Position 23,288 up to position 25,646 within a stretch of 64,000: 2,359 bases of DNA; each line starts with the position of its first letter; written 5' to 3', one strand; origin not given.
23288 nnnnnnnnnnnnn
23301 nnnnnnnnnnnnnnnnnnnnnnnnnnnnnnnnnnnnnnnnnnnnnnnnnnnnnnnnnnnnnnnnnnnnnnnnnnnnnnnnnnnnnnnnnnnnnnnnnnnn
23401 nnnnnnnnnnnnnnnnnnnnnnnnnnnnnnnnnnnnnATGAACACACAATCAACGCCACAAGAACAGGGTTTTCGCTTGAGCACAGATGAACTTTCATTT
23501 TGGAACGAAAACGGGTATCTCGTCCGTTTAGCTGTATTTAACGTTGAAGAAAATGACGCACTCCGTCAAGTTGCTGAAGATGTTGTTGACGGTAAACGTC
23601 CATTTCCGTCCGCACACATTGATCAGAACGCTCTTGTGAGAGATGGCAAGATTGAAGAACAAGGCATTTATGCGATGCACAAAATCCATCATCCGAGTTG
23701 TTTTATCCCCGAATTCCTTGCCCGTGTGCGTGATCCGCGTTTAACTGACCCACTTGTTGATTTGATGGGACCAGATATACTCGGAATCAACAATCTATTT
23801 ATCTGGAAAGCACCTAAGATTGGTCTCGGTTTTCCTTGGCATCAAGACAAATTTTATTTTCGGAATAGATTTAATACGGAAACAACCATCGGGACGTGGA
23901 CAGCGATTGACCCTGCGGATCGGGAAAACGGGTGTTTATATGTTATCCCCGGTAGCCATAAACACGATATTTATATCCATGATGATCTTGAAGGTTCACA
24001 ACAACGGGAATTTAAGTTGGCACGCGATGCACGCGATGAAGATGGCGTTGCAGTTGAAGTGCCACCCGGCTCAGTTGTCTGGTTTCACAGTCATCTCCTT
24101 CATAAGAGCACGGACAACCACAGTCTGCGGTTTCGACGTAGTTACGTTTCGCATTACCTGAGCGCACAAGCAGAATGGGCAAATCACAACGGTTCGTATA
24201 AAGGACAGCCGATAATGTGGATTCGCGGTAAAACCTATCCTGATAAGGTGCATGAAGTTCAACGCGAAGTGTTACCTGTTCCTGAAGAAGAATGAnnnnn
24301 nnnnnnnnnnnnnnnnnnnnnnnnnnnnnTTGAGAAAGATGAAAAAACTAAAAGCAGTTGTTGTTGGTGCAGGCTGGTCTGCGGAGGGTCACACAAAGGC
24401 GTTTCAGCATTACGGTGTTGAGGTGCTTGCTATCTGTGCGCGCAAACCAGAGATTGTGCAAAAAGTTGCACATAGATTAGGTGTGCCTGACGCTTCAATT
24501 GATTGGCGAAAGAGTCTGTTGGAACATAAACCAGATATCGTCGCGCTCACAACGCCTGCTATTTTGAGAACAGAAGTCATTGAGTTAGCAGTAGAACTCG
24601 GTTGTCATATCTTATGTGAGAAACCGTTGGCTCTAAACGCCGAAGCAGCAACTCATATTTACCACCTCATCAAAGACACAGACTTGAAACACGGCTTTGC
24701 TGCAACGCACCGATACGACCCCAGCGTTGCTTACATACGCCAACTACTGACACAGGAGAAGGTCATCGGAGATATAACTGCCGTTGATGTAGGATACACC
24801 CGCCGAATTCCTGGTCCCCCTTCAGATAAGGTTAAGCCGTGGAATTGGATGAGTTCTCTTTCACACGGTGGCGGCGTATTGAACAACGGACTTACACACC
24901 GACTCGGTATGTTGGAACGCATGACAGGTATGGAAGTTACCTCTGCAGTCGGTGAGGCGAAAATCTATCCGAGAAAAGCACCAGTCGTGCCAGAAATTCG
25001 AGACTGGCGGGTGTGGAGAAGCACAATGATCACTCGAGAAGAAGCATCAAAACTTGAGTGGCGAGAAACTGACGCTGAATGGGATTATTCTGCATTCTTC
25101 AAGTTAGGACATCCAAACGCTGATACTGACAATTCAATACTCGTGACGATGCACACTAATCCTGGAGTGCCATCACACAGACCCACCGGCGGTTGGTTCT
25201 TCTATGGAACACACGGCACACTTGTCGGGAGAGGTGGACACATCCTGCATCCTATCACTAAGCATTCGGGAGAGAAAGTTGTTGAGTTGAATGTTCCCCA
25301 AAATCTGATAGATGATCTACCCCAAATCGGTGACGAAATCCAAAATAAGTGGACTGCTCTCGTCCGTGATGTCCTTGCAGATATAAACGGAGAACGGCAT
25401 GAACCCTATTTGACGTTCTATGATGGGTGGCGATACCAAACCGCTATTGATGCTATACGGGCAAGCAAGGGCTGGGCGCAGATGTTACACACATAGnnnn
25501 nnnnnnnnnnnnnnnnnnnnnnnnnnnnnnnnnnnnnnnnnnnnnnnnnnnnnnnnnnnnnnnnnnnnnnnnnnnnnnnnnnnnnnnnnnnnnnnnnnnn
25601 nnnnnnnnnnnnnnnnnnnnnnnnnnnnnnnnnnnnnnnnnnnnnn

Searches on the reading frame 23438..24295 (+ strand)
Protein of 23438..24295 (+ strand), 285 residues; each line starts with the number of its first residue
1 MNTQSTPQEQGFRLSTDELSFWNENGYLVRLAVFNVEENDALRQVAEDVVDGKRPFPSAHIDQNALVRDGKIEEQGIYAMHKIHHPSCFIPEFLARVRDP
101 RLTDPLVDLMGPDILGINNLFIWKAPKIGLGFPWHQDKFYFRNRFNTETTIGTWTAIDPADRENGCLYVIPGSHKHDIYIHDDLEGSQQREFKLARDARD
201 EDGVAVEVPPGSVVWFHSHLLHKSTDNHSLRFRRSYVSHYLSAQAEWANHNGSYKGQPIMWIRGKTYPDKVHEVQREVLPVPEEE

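Call 17: search_protein_families(library=pfam, proteins=[window:23438-24295:+], max_evalue=0.001)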
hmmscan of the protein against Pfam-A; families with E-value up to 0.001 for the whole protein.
window:23438-24295:+ (285 aa): 1 family
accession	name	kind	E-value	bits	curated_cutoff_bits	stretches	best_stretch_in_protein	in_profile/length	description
PF05721.19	PhyH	-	3.5e-34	119.4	22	1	22-234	1-212/213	Phytanoyl-CoA dioxygenase (PhyH)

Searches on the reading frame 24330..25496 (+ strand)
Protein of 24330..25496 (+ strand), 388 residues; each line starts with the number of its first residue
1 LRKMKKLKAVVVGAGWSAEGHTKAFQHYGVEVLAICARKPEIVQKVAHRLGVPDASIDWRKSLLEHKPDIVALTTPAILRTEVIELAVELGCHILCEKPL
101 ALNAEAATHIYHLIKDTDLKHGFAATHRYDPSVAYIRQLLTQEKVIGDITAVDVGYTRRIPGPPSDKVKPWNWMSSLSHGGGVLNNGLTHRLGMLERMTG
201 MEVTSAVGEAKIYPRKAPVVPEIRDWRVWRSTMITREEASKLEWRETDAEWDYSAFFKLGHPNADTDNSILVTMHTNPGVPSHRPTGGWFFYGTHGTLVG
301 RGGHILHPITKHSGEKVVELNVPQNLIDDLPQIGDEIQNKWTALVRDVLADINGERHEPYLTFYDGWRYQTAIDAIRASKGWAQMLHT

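Call 17: search_protein_families(library=pfam, proteins=[window:24330-25496:+], max_evalue=0.001)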
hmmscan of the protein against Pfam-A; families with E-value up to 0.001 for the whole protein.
window:24330-25496:+ (388 aa): 3 families
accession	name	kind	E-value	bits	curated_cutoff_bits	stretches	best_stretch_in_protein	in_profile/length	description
PF01408.29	GFO_IDH_MocA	-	1.4e-17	64.9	24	1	8-118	2-113/120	Oxidoreductase family, NAD-binding Rossmann fold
PF22725.1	GFO_IDH_MocA_C3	-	3e-07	30.9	27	1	138-297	6-122/124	GFO/IDH/MocA C-terminal domain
PF02894.22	GFO_IDH_MocA_C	-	0.00012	22.4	22.9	1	143-379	6-209/218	Oxidoreductase family, C-terminal alpha/beta domain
